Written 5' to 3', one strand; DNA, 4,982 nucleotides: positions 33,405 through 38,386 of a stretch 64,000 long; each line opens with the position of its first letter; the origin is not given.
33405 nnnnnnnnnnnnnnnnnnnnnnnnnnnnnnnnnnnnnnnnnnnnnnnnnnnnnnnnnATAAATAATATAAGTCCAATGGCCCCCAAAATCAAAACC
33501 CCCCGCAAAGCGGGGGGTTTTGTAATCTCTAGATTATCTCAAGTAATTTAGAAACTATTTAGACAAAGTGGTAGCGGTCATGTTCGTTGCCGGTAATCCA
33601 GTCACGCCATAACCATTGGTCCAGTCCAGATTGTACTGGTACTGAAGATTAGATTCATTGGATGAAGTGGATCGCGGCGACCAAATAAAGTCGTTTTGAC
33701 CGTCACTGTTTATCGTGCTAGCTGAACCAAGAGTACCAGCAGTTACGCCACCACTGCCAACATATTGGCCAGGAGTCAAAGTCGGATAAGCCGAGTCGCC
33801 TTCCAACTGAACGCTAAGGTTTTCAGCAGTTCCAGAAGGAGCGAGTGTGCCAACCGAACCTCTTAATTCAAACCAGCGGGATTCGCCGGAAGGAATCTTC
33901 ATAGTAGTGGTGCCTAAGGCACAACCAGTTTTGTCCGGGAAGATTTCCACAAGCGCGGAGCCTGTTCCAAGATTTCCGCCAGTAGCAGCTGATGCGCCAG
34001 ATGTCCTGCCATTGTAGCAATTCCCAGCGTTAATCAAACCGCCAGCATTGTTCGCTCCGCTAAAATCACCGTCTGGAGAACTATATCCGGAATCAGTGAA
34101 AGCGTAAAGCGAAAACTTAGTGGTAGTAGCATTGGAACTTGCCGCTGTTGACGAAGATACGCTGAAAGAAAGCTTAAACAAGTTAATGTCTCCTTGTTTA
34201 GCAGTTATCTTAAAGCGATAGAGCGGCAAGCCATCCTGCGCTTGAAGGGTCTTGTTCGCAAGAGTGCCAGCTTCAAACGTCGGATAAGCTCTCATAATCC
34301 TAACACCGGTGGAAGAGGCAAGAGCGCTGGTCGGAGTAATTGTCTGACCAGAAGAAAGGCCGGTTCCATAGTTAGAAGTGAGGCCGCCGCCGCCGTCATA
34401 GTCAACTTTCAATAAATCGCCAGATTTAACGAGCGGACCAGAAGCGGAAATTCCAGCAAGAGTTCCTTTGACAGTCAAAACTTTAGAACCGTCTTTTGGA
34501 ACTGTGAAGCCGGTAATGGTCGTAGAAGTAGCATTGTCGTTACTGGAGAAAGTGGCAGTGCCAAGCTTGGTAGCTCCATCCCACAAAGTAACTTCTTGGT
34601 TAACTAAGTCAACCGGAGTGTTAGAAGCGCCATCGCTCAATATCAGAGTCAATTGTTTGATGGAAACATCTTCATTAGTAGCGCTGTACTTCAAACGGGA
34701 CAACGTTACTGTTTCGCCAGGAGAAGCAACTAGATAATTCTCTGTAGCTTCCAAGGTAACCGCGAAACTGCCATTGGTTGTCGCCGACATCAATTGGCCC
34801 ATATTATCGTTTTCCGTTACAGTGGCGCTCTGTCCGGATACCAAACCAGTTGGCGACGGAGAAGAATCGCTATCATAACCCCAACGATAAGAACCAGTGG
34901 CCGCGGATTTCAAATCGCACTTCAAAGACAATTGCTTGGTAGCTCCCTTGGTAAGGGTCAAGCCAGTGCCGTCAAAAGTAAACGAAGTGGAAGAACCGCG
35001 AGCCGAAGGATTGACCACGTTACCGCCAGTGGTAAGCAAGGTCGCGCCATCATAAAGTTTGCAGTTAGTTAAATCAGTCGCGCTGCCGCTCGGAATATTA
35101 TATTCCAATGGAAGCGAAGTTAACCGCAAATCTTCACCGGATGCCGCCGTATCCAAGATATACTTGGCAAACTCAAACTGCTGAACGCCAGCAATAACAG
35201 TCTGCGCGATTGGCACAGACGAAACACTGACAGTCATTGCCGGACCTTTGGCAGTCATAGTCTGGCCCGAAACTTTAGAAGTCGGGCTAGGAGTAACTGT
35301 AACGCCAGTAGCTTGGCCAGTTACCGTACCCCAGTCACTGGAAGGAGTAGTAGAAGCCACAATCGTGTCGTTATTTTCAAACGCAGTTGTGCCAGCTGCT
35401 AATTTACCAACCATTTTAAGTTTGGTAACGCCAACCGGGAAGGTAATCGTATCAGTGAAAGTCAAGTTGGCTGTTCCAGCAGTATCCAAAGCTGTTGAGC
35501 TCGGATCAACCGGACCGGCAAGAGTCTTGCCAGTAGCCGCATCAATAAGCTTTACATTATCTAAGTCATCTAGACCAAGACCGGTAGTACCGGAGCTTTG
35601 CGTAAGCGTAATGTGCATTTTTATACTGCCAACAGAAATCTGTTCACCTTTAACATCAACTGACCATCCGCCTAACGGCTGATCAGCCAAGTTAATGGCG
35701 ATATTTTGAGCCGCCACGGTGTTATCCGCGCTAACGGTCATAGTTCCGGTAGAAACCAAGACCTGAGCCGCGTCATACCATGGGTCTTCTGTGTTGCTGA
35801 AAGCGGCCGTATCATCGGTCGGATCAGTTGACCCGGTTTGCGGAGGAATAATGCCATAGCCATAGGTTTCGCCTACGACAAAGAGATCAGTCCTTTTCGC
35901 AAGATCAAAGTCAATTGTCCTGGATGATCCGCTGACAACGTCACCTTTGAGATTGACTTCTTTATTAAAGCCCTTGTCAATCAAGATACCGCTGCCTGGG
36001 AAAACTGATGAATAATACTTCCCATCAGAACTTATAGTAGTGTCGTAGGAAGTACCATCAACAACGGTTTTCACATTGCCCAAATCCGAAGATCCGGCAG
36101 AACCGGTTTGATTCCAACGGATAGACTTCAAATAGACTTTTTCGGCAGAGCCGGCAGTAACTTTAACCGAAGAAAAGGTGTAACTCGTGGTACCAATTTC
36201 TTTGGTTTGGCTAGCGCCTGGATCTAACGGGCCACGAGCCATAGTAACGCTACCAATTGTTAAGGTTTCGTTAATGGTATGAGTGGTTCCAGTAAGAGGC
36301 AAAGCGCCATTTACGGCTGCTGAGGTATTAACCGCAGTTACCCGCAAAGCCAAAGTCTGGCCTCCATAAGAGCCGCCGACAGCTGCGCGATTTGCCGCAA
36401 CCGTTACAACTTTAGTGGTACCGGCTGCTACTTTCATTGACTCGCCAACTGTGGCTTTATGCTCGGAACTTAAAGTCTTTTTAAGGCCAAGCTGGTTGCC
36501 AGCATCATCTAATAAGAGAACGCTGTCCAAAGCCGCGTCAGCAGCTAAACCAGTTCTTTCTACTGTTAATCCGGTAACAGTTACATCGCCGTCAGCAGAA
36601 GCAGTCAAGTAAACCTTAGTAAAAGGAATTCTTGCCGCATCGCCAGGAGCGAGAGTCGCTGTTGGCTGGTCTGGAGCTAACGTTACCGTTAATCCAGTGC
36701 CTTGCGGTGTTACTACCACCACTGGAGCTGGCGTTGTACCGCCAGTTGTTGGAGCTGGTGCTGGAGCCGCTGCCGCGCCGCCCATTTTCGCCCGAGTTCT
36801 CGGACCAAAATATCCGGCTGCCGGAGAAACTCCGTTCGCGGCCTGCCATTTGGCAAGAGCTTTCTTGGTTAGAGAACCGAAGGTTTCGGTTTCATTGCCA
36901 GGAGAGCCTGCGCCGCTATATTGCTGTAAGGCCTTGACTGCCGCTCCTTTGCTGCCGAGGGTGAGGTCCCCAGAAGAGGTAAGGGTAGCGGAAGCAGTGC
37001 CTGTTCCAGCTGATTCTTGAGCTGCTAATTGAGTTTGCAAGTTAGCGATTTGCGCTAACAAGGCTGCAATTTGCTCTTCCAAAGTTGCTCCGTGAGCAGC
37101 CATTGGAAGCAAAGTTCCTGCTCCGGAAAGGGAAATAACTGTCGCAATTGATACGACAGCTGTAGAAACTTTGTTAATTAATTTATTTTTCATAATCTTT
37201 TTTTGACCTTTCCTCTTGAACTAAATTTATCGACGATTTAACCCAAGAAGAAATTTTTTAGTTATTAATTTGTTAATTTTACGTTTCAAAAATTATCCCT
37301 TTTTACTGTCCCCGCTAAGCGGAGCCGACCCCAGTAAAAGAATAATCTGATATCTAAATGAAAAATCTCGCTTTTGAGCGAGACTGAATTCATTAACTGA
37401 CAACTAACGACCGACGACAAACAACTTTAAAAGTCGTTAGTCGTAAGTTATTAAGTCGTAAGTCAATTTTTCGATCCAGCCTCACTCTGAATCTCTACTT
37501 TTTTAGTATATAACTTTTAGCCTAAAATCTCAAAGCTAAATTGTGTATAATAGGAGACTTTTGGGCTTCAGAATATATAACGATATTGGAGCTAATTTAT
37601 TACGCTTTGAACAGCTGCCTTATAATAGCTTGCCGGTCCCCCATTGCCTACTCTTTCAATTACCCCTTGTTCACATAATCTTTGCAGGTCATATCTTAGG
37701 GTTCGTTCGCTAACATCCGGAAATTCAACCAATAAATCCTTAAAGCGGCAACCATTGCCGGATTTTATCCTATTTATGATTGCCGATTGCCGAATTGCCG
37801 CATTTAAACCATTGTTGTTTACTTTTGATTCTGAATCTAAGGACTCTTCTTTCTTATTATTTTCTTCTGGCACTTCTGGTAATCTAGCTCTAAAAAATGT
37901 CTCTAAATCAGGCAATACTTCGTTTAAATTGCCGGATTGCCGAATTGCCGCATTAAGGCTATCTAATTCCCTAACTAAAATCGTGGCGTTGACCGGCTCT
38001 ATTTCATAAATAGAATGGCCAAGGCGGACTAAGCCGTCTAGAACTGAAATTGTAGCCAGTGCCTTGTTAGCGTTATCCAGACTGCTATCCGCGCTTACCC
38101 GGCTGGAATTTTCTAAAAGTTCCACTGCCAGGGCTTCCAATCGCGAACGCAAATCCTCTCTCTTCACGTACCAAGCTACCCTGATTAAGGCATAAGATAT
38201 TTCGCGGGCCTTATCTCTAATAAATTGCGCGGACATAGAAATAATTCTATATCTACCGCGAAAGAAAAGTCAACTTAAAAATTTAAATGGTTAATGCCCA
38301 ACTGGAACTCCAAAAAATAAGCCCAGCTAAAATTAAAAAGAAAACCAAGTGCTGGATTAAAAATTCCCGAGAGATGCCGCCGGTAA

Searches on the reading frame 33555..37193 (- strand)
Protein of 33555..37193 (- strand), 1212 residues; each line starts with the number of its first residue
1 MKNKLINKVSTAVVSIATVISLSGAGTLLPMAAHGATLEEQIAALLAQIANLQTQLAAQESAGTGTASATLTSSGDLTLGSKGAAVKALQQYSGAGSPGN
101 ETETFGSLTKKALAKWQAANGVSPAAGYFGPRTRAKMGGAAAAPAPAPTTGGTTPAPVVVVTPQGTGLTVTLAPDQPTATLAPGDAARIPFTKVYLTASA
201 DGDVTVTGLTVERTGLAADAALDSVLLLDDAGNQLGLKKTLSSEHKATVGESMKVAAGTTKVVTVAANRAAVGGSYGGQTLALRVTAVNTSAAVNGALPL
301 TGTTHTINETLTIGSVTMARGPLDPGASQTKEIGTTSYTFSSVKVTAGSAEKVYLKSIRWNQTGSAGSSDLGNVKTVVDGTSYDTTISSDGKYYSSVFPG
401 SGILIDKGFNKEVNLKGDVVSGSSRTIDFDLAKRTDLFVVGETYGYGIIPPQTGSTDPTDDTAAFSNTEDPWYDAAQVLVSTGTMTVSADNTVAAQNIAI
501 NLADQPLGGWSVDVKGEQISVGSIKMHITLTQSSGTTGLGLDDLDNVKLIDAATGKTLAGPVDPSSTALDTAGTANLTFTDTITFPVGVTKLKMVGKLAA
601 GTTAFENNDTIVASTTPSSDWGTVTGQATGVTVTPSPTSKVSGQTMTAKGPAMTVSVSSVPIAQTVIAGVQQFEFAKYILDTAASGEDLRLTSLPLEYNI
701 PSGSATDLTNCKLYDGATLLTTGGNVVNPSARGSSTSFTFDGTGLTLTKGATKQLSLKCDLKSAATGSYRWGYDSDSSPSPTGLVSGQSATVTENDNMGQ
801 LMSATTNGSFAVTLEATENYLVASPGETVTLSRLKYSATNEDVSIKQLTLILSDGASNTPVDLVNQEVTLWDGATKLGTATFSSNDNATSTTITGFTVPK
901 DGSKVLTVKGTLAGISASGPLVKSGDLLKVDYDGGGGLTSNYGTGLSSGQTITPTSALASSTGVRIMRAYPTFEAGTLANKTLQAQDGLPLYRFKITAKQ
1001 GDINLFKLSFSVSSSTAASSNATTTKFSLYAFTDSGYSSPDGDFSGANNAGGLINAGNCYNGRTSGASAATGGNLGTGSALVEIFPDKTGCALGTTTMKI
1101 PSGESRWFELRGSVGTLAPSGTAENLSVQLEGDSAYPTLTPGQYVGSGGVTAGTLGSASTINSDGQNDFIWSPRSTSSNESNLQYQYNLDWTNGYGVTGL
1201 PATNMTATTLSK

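Call 11: search_protein_families(library=pfam, proteins=[window:33558-37193:-], max_evalue=0.1)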
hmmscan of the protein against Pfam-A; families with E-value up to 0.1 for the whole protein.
window:33558-37193:- (1212 aa): 2 families
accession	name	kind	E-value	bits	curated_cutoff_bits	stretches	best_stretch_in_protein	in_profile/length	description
PF01471.23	PG_binding_1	-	2.2e-05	25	23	1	84-137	3-57/57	Putative peptidoglycan binding domain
PF14282.11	FlxA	-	0.019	15.5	26.3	1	36-62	52-78/101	FlxA-like protein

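Call 31: find_encoding_contigs(protein=window:33555-37193:-, flank=3000, max_places=6)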
Protein window:33555-37193:- (1212 aa): no gene with exactly this product is on record in the collection.

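Call 44: find_encoding_contigs(protein=P0186, flank=8000, max_places=4)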
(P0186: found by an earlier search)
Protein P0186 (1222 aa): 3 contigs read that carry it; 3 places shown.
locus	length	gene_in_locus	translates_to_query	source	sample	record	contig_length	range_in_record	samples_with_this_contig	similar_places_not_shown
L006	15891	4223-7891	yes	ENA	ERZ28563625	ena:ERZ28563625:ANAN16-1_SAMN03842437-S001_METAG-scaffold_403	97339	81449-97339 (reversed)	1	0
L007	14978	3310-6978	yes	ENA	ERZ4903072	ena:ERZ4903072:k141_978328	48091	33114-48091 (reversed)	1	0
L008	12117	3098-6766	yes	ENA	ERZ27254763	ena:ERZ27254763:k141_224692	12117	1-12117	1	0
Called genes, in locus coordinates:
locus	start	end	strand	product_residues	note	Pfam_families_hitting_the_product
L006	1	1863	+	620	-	?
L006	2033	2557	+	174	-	-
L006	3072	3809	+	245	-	PF08220:HTH_DeoR (faint)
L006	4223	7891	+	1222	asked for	PF01471:PG_binding_1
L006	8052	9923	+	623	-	PF13231:PMT_2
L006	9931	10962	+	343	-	PF01471:PG_binding_1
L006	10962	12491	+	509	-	-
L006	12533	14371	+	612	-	PF02366:PMT (weak), PF13231:PMT_2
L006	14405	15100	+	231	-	PF13431:TPR_17 (faint)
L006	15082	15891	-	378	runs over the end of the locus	PF13439:Glyco_transf_4, PF13579:Glyco_trans_4_4, PF00534:Glycos_transf_1, PF13692:Glyco_trans_1_4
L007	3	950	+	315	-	?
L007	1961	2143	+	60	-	-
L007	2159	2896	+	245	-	PF08220:HTH_DeoR (faint)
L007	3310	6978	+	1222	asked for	PF01471:PG_binding_1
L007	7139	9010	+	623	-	PF13231:PMT_2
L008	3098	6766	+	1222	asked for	PF01471:PG_binding_1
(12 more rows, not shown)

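Call 49: find_encoding_contigs(protein=P0189, flank=4000, max_places=10)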
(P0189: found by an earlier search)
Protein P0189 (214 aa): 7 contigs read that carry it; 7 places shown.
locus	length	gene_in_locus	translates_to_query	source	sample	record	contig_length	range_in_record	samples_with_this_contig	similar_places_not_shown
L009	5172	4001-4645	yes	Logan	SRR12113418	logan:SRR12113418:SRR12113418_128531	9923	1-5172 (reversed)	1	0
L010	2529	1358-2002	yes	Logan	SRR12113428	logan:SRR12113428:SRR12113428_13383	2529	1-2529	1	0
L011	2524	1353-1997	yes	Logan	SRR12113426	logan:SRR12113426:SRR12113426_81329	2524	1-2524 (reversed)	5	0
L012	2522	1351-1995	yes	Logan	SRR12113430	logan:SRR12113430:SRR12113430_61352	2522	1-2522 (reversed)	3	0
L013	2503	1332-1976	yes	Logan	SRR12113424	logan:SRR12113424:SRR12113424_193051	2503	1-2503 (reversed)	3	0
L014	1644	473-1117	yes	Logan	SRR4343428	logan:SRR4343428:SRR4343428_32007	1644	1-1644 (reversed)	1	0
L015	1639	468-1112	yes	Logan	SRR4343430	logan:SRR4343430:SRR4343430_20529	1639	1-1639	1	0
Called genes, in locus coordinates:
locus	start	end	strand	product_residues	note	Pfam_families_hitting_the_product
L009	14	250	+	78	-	-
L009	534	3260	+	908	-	PF02861:Clp_N, PF23569:NBD_SMAX1, PF00004:AAA, PF17871:AAA_lid_9, PF00004:AAA, PF07724:AAA_2, PF07728:AAA_5, PF10431:ClpB_D2-small, +7 more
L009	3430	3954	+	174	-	-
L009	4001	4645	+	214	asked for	PF08220:HTH_DeoR (weak)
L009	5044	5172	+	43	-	?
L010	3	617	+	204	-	?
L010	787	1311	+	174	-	-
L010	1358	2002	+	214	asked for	PF08220:HTH_DeoR (weak)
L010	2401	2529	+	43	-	?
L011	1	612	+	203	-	?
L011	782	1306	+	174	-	-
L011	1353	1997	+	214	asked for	PF08220:HTH_DeoR (weak)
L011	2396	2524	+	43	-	?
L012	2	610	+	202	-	?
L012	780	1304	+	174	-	-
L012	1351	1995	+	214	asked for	PF08220:HTH_DeoR (weak)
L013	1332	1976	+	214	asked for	PF08220:HTH_DeoR (weak)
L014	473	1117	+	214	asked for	PF08220:HTH_DeoR (weak)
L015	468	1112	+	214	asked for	PF08220:HTH_DeoR (weak)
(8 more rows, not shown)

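Call 67: search_protein_families(library=pfam, proteins=[P0186], max_evalue=0.001)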
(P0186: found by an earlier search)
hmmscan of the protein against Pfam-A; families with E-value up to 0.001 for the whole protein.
P0186 (1222 aa): 1 family
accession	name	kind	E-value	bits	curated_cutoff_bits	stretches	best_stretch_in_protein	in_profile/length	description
PF01471.23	PG_binding_1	-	1.2e-09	38.7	23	1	83-147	2-57/57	Putative peptidoglycan binding domain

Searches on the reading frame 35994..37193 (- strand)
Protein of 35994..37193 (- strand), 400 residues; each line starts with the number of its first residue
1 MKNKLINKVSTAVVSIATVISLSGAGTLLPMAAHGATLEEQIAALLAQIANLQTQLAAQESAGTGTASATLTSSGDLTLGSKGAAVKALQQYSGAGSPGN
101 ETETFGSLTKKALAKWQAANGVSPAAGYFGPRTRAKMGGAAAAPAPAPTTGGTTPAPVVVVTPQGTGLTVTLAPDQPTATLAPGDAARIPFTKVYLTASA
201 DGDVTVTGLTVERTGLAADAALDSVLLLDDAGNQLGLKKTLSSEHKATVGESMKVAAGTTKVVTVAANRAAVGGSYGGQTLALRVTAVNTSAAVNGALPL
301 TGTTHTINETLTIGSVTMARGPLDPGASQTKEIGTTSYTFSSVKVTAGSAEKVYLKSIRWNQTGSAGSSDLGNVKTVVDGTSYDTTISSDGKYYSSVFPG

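Call 33: find_homologous_proteins(query=window:35994-37193:-, max_evalue=1e-30)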
Query seq(400 aa) (400 aa): 95 proteins with E <= 1e-30 among 8000 candidates.
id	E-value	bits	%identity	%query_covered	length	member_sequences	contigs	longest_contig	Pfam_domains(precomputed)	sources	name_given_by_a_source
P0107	3.7e-136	472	66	92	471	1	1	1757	PF01471.24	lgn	-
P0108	1.1e-111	392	55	99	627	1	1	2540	PF01471.24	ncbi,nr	ncbi:MAG: peptidoglycan-binding protein, partial [Candidatus Kerfeldbacteria bacterium]|nr:peptidogl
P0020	2.1e-108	381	74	68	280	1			PF01471.24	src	-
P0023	6.6e-108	379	75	68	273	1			PF01471.24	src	-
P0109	8.0e-101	356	52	100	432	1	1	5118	PF01471.24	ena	-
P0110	3.2e-100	354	53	98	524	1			PF01471.24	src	-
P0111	1.6e-99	352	50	99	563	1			PF01471.24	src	-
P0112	2.0e-99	352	50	98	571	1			PF01471.24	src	-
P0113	3.6e-98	347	52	97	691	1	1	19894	PF01471.24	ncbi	-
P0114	8.7e-98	346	51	90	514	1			PF01471.24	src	-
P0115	3.7e-96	341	48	98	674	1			PF01471.24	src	-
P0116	1.6e-95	339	49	98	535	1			-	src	-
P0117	2.8e-95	338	45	99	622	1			-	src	-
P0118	1.9e-94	335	50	96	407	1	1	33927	PF01471.24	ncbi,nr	ncbi:MAG: peptidoglycan-binding protein, partial [Candidatus Taylorbacteria bacterium]|nr:peptidogly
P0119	1.5e-93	332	49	100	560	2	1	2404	-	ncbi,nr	ncbi:peptidoglycan-binding protein [Patescibacteria group bacterium]|nr:peptidoglycan-binding protei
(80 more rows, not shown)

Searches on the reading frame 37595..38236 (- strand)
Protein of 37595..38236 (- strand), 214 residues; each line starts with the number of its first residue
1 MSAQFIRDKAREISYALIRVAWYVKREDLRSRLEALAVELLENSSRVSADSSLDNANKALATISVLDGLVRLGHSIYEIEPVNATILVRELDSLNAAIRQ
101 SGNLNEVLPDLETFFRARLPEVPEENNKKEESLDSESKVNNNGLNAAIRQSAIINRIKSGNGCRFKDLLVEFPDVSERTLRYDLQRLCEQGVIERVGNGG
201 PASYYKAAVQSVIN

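Call 11: search_protein_families(library=pfam, proteins=[window:37595-38236:-], max_evalue=0.1)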
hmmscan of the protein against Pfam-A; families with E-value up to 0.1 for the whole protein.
window:37595-38236:- (214 aa): 5 families
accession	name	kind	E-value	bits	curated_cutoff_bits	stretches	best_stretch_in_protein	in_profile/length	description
PF08220.18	HTH_DeoR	-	1.8e-06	28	21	1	149-199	1-50/57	DeoR-like helix-turn-helix domain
PF01638.23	HxlR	-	0.00056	20.2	20.8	1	155-196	12-52/91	HxlR-like helix-turn-helix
PF08461.16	HTH_12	-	0.00083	19.7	21.4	1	174-200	29-55/66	Ribonuclease R winged-helix domain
PF07848.18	PaaX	-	0.013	16.1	24.8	1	171-206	31-65/70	PaaX-like protein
PF24033.1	DUF7342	-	0.058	13.8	31.6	0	174-209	28-63/150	Family of unknown function (DUF7342)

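Call 67: search_protein_families(library=pfam, proteins=[P0186], max_evalue=0.001)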
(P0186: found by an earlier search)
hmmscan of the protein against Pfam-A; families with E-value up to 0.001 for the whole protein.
P0186 (1222 aa): 1 family
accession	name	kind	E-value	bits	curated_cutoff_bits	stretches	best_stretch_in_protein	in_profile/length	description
PF01471.23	PG_binding_1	-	1.2e-09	38.7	23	1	83-147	2-57/57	Putative peptidoglycan binding domain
